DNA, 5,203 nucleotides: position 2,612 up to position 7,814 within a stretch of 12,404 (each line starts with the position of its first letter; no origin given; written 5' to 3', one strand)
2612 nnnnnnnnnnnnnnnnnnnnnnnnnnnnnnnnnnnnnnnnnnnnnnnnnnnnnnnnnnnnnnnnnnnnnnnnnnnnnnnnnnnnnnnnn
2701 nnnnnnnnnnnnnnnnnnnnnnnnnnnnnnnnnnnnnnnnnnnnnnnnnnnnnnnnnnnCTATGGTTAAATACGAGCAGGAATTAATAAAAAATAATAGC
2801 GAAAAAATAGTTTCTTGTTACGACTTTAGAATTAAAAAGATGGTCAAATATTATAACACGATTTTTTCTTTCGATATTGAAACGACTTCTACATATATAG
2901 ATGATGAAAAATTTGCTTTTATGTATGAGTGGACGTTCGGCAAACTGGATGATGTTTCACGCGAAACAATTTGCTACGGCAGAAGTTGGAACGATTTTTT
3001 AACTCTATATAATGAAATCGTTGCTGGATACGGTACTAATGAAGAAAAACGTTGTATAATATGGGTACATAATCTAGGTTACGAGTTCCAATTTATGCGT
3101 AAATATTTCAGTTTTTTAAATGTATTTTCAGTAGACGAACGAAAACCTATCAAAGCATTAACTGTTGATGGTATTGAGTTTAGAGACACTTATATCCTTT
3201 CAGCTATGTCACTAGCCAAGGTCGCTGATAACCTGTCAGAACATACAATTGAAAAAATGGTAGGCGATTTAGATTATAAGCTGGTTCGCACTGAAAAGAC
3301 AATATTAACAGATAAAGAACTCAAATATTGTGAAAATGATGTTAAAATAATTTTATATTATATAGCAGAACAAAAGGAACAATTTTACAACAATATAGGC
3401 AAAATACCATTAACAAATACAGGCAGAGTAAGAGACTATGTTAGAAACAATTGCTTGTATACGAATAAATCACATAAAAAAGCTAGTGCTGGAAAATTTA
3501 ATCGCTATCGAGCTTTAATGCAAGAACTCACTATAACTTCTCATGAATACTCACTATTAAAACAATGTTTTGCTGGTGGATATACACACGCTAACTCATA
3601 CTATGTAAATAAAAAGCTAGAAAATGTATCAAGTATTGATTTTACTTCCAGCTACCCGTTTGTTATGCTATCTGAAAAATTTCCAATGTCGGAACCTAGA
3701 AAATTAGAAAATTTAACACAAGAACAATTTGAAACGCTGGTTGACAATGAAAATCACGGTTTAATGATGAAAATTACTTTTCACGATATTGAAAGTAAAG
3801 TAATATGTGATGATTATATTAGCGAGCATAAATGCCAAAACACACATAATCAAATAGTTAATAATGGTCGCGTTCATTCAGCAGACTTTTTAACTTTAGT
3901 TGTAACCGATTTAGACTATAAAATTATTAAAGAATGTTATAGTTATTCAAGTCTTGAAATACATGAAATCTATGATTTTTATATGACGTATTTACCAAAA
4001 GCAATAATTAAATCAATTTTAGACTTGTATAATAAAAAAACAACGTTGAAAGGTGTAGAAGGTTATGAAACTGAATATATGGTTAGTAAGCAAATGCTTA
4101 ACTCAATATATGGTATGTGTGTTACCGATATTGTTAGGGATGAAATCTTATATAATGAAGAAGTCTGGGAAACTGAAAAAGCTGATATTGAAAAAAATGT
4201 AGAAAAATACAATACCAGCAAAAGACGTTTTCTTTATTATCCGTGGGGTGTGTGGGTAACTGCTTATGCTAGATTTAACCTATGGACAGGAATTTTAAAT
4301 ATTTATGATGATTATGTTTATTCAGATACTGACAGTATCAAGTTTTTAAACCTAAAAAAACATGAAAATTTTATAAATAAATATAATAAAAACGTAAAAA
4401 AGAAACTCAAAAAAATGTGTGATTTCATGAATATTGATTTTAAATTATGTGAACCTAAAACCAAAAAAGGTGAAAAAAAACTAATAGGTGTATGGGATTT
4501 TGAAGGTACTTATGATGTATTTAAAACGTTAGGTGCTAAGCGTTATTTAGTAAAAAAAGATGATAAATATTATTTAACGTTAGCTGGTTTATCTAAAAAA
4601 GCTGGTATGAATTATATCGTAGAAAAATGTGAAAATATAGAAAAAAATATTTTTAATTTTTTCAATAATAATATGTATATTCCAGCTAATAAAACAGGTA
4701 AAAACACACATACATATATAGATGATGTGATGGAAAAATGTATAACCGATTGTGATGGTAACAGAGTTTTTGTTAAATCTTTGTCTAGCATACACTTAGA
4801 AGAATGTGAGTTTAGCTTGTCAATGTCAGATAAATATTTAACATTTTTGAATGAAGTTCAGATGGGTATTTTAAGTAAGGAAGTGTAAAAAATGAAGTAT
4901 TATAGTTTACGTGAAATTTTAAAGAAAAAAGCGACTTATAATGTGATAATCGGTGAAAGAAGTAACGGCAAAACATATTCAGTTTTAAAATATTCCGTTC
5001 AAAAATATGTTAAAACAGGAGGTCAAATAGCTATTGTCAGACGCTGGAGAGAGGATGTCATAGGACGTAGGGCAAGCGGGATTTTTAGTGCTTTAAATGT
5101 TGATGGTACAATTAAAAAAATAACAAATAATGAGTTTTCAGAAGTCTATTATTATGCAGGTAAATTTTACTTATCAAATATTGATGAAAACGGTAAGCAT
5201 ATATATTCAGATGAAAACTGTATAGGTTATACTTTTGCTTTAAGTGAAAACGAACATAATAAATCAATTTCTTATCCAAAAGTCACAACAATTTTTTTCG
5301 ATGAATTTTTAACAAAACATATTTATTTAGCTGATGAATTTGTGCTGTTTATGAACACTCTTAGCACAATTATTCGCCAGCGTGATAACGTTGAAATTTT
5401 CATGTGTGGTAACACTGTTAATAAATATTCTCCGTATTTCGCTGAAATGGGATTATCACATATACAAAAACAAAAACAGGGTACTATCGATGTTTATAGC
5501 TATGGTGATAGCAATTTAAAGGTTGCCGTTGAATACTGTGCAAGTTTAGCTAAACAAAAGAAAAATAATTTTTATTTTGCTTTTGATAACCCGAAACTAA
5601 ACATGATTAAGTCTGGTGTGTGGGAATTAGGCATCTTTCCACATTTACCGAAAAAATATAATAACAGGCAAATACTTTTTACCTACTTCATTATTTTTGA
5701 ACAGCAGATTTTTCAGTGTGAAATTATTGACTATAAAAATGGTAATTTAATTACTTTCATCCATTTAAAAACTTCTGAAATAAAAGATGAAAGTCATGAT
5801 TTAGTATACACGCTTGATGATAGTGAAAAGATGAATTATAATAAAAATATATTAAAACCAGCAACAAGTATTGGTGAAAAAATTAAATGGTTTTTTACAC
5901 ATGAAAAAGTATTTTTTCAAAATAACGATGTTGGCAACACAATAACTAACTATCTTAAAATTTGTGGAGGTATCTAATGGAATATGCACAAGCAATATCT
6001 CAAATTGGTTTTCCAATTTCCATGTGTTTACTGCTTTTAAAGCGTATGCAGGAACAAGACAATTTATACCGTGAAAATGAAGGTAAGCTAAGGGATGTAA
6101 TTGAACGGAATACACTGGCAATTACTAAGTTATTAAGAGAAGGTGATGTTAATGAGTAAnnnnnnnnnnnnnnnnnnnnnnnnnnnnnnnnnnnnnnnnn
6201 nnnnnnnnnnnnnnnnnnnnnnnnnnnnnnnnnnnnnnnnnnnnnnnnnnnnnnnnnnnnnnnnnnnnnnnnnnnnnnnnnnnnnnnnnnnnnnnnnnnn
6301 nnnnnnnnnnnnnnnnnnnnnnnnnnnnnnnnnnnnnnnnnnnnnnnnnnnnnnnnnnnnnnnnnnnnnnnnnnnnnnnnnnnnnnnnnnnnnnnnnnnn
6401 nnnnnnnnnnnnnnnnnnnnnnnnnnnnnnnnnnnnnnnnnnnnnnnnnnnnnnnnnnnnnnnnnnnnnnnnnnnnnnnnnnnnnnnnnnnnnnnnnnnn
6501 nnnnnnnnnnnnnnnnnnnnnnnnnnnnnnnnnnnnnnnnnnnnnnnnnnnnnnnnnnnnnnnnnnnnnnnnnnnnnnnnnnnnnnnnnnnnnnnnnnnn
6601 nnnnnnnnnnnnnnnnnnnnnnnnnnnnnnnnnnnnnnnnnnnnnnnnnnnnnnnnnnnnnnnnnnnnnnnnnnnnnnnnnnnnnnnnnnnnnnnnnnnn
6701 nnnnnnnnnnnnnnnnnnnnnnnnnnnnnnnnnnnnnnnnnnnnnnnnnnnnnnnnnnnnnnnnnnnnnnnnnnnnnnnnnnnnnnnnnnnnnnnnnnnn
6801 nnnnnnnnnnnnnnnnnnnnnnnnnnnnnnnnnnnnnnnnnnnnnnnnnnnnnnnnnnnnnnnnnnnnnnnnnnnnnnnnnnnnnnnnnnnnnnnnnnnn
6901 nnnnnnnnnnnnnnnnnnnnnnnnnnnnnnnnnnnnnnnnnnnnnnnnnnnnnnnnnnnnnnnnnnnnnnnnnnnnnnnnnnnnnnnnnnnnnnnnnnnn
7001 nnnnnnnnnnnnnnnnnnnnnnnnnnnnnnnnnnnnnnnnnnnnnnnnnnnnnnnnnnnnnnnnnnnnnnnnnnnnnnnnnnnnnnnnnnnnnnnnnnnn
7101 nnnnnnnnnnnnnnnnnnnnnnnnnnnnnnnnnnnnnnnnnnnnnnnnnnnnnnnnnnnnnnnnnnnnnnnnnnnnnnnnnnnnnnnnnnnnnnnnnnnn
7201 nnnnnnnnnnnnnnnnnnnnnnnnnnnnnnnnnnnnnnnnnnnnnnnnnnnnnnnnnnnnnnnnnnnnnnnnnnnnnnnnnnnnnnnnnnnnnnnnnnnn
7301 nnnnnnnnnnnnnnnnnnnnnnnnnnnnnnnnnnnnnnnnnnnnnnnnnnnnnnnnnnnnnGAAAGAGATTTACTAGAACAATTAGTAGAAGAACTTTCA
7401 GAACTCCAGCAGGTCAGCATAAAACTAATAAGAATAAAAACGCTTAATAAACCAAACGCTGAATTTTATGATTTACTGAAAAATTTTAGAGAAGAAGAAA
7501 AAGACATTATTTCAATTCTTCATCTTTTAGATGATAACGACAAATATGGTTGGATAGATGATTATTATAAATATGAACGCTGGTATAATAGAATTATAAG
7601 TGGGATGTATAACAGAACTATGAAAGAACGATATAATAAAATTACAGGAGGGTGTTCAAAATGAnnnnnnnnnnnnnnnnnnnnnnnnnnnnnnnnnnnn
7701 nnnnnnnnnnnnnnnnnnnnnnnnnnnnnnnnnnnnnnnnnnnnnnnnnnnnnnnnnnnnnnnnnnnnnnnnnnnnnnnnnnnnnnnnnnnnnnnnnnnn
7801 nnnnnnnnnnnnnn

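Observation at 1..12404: Window is an entire, unusually small (12.4 kb) protein-primed phi29-like podophage genome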

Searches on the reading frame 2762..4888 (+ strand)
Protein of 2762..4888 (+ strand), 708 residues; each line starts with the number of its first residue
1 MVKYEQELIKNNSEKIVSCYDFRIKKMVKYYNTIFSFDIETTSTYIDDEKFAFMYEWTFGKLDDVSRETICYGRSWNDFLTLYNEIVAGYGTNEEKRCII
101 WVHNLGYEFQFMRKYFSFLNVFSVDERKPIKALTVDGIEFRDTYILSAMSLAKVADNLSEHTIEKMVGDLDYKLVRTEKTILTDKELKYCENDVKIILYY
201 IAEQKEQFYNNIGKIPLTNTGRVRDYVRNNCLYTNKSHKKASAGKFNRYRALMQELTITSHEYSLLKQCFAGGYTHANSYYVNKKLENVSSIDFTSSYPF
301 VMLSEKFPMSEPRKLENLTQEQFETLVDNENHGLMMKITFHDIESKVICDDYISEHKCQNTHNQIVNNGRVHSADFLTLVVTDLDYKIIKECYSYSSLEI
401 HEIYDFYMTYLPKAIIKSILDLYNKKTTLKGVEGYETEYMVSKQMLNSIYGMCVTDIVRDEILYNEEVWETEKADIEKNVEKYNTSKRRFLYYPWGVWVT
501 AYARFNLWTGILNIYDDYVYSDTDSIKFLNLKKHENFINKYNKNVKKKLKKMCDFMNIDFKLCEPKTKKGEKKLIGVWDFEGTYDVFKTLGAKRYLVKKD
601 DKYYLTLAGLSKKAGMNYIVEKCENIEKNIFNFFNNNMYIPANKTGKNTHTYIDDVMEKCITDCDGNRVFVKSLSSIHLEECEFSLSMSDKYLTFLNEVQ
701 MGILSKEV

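Call 6: search_protein_families(library=pfam, max_evalue=0.1, proteins=[window:2762-4888:+])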
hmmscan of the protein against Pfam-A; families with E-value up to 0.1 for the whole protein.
window:2762-4888:+ (708 aa): 1 family
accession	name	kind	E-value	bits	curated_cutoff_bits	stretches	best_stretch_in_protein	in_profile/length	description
PF03175.18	DNA_pol_B_2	-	3.9e-11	43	25.8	1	158-532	113-457/468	DNA polymerase type B, organellar and viral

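Call 7: search_protein_families(library=phrogs, max_evalue=0.01, proteins=[window:2762-4888:+])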
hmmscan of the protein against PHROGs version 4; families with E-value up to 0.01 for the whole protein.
window:2762-4888:+ (708 aa): 1 family
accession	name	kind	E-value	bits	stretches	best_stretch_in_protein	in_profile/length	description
phrog_1907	-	DNA, RNA and nucleotide metabolism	2.3e-75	255.5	1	25-672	7-597/629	DNA polymerase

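Call 11: search_dna_similar(query=window:2762-4888:+, collection=phages, mode=protein, max_rows=40)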
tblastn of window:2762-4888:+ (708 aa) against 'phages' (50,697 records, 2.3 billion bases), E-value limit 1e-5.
Records with a match: 131; places in all: 131; records where one place covers at least 80% of the query: 28.
Best place of each record, by identity: <60% 131.
By first word of the organism name: Bacillus 71; Bacteriophage 21; Clostridium 16; Salmonella 8; Amedibacillus 2; Microbacterium 2; Lactococcus 2; Enterobacter 1; Acinetobacter 1; Pectobacterium 1; and 6 more.
By host as written in the record: - 39; Bacillus cereus 11; Clostridium perfringens 8; Bacillus thuringiensis subsp. kurstaki ATCC 33679 7; Bacillus thuringiensis subspecies kurstaki 6; Bacillus subtilis 5; Salmonella enterica subsp. enterica serovar Enteritidis PT1 4; Bacillus thuringiensis Kurstaki 4; and 29 more.
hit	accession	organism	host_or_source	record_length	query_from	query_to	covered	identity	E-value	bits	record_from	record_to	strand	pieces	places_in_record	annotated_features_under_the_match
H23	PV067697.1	Enterobacter phage Entb_47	Enterobacter hormaechei 156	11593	26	708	96%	51.3%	0e+0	674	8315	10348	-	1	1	hypothetical protein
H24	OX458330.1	Acinetobacter phage Phanie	wastewater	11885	26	702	96%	51.3%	0e+0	659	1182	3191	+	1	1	DNA polymerase, phage-associated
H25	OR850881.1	Salmonella phage S.Kent 1-2-1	Salmonella enterica subsp. enterica ...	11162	23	708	97%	50.7%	0e+0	666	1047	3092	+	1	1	record has no annotation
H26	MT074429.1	Salmonella phage astrithr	Salmonella enterica subsp. enterica ...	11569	25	702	96%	51.0%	0e+0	651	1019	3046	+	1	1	hypothetical protein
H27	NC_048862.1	Salmonella phage astrithr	Salmonella enterica subsp. enterica ...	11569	25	702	96%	51.0%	0e+0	651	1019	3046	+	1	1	DNA polymerase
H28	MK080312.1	Salmonella phage Astrid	Salmonella enterica subsp. enterica ...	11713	25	702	96%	51.0%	0e+0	650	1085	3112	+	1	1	DNA polymerase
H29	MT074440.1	Salmonella phage assan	Salmonella enterica subsp. enterica ...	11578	25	702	96%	51.0%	0e+0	649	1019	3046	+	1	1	hypothetical protein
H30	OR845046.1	Salmonella phage S.Ent 1-35-3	Salmonella enterica subsp. enterica ...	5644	25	702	96%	50.7%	0e+0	642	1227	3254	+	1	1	record has no annotation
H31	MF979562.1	Pectobacterium phage DU_PP_III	Pectobacterium sp.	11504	23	704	96%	50.3%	0e+0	662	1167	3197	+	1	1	DNA polymerase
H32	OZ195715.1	Vibrio phage K58 g2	Seawater and oysters mix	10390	23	706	97%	50.1%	0e+0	634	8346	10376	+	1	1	DNA polymerase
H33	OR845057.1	Salmonella phage S.Ent 1-35-3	Salmonella enterica subsp. enterica ...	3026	25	692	94%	51.0%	0e+0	640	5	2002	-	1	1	record has no annotation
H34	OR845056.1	Salmonella phage S.Ent 1-35-3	Salmonella enterica subsp. enterica ...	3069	25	687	94%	51.0%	0e+0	639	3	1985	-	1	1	record has no annotation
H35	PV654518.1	Shigella phage vB_SHGBLB0004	Shigella flexneri (EUROGROUP BIOLAB ...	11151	25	702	96%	46.0%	1e-170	548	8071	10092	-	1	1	hypothetical protein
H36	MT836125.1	Bacteriophage sp.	human fecal samples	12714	34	700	94%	33.9%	2e-90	315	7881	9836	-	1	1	record has no annotation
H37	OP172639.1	Amedibacillus phage AD70P3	Amedibacillus_QUJU_s CSC70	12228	68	696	89%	33.2%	2e-71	259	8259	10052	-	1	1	DNA polymerase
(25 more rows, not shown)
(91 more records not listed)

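Call 75: search_solved_structures(query=window:2762-4888:+, max_evalue=0.001, show_alignments=1)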
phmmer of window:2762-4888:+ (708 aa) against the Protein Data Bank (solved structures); distinct sequences matched with E-value up to 0.001: 1.
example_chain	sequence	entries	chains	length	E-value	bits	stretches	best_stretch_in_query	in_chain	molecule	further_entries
1xhx_A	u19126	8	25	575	1.6e-08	36.7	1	166-528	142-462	DNA polymerase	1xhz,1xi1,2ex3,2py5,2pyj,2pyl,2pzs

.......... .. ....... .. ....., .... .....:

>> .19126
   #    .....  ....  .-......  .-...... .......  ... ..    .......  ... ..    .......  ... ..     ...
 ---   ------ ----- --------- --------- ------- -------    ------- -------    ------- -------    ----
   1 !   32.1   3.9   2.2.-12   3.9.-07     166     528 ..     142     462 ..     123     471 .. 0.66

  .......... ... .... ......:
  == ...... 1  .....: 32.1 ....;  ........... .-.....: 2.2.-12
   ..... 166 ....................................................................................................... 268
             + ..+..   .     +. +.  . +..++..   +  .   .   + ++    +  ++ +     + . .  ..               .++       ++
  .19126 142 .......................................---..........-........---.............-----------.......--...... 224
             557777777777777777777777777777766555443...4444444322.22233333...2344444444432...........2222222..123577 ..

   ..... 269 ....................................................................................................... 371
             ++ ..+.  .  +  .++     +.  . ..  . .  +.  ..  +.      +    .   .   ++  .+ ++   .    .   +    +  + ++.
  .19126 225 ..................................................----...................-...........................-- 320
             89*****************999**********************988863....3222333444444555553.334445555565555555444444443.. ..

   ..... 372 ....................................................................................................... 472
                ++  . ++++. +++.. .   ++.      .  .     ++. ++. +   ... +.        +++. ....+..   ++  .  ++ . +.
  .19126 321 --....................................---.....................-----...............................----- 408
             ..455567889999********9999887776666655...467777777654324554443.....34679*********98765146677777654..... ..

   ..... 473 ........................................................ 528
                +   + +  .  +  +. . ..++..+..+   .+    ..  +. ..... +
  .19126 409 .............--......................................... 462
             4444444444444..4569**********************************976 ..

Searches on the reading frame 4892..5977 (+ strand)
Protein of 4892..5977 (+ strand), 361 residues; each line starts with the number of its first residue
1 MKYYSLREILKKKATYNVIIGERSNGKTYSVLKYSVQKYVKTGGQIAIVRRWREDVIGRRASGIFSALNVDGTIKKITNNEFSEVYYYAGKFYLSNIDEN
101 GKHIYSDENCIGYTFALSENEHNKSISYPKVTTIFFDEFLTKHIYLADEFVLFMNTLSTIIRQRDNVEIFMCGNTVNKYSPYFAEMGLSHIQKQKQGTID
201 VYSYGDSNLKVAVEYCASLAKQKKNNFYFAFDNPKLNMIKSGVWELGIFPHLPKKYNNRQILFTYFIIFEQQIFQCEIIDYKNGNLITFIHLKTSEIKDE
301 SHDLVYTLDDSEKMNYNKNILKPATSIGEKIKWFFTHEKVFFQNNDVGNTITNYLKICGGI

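Call 6: search_protein_families(library=pfam, max_evalue=0.1, proteins=[window:4892-5977:+])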
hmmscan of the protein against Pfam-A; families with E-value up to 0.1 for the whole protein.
window:4892-5977:+ (361 aa): 3 families
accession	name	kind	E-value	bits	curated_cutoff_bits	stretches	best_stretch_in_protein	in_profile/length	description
PF05894.18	Podovirus_Gp16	-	3.8e-21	76.3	25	1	3-188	6-172/331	Podovirus DNA encapsidation protein (Gp16)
PF23919.1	DUF7258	-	0.0012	19.3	27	1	54-83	8-37/76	Domain of unknown function (DUF7258)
PF14696.12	Glyoxalase_5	-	0.069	13.7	27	0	173-215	17-59/139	Hydroxyphenylpyruvate dioxygenase, HPPD, N-terminal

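Call 7: search_protein_families(library=phrogs, max_evalue=0.01, proteins=[window:4892-5977:+])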
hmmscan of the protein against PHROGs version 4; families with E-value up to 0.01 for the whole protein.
window:4892-5977:+ (361 aa): 2 families
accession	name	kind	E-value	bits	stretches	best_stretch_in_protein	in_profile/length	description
phrog_2150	-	head and packaging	5.1e-34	119.1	1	2-208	6-197/341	terminase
phrog_31603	-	head and packaging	4.1e-12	47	1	87-191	96-206/366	terminase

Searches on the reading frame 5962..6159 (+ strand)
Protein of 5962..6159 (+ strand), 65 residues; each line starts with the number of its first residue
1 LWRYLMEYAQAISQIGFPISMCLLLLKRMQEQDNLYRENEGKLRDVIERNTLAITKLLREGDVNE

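Call 8: search_protein_families(library=phrogs, max_evalue=0.1, proteins=[window:5962-6159:+])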
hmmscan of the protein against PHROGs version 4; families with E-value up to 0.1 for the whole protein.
window:5962-6159:+ (65 aa): 2 families
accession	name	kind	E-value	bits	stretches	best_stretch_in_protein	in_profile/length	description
phrog_4898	-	lysis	0.0015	19.8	1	7-31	3-27/62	holin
phrog_14474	-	transcription regulation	0.016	15.8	1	7-62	136-189/270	transcriptional regulator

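Call 79: search_protein_families(library=pfam, max_evalue=0.1, proteins=[window:5962-6159:+])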
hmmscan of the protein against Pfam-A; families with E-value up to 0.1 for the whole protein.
window:5962-6159:+ (65 aa): 1 family
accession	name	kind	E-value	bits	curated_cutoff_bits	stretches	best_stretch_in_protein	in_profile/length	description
PF12841.12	YvrJ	-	0.021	14.8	29.5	0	12-29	2-19/36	YvrJ protein family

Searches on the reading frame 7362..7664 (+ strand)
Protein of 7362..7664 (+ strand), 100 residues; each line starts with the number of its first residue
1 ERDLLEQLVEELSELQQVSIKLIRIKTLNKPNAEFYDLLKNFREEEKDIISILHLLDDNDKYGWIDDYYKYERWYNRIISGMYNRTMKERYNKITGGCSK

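Call 79: search_protein_families(library=pfam, max_evalue=0.1, proteins=[window:7362-7664:+])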
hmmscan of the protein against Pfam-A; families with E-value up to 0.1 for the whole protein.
window:7362-7664:+ (100 aa): 0 families
